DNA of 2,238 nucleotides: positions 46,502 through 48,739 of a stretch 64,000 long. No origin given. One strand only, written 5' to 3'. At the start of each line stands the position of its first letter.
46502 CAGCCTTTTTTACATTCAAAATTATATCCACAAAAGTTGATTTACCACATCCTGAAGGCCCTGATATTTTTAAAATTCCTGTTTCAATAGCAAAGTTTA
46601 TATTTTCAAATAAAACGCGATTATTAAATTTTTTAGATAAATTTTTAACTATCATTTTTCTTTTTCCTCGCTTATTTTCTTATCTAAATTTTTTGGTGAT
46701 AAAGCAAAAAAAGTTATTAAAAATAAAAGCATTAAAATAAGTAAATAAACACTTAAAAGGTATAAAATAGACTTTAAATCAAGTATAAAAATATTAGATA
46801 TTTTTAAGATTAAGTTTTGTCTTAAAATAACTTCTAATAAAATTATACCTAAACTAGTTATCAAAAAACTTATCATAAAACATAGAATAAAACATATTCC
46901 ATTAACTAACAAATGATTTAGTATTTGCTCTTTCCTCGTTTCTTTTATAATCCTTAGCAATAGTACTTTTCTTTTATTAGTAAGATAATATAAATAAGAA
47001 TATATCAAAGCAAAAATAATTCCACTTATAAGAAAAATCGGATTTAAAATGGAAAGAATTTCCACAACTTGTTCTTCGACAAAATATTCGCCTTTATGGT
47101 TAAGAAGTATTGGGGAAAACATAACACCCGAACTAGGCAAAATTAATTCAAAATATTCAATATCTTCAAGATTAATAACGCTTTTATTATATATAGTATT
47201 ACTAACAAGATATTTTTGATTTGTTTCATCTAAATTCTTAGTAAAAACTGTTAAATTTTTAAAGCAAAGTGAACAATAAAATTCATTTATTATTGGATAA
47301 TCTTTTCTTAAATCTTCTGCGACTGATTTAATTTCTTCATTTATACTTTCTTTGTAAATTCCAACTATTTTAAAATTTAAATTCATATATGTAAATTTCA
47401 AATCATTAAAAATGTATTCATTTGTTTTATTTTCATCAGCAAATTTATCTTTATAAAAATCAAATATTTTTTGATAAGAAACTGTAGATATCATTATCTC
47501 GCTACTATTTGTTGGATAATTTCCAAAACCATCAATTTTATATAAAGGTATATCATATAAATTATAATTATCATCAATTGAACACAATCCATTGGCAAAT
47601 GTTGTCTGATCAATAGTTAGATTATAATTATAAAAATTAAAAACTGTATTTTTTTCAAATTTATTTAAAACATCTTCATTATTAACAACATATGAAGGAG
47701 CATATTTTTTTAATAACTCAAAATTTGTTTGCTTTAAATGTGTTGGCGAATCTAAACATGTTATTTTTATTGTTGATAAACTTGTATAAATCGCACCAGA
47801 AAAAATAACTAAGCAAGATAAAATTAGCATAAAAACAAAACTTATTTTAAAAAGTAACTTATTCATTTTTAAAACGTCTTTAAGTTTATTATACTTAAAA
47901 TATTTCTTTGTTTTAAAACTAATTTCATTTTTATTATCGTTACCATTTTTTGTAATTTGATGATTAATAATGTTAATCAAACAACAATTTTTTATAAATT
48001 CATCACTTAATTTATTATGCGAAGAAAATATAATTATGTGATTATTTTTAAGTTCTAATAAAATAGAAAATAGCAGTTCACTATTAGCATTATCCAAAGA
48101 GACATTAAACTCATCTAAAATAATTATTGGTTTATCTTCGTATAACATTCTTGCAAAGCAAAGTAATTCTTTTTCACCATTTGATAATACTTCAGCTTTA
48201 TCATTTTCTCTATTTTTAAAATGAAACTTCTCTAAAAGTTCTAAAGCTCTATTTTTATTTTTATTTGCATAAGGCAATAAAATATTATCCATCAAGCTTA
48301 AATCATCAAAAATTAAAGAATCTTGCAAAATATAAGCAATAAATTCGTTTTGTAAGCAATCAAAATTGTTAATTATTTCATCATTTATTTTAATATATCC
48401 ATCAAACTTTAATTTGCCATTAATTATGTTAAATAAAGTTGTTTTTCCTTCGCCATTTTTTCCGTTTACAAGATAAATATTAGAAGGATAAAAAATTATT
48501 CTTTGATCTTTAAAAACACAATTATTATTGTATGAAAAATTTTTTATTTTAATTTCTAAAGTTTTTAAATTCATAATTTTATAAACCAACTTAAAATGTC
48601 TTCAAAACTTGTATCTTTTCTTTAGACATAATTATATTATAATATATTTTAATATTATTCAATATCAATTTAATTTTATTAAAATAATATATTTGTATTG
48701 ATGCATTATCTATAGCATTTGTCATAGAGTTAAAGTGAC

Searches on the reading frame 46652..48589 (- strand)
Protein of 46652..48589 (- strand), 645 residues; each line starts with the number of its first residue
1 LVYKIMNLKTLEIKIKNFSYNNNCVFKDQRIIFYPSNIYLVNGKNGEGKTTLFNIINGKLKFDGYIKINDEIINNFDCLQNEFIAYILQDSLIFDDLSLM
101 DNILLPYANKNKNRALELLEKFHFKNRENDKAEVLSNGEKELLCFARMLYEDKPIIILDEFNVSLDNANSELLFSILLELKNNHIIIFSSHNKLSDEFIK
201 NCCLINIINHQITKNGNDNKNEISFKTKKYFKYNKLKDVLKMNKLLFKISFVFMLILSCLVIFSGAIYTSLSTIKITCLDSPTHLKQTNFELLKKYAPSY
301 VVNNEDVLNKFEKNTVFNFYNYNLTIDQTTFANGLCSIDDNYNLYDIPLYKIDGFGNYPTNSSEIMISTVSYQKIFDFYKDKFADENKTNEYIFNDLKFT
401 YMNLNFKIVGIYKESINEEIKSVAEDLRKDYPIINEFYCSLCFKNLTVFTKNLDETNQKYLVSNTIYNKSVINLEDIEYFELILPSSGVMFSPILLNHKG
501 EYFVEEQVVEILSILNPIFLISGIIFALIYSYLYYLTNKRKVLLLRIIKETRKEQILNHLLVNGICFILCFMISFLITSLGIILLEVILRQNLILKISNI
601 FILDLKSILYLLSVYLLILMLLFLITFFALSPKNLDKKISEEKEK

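Call 16: search_protein_families(library=pfam, proteins=[window:46652-48589:-], max_evalue=0.001)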
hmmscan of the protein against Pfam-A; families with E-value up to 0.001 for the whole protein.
window:46652-48589:- (645 aa): 2 families
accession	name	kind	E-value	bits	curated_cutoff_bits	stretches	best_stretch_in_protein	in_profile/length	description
PF00005.33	ABC_tran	-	7.9e-19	69.1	25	1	32-160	7-134/137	ABC transporter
PF02463.25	SMC_N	-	3.5e-07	30.3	40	1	113-194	121-200/220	RecF/RecN/SMC N terminal domain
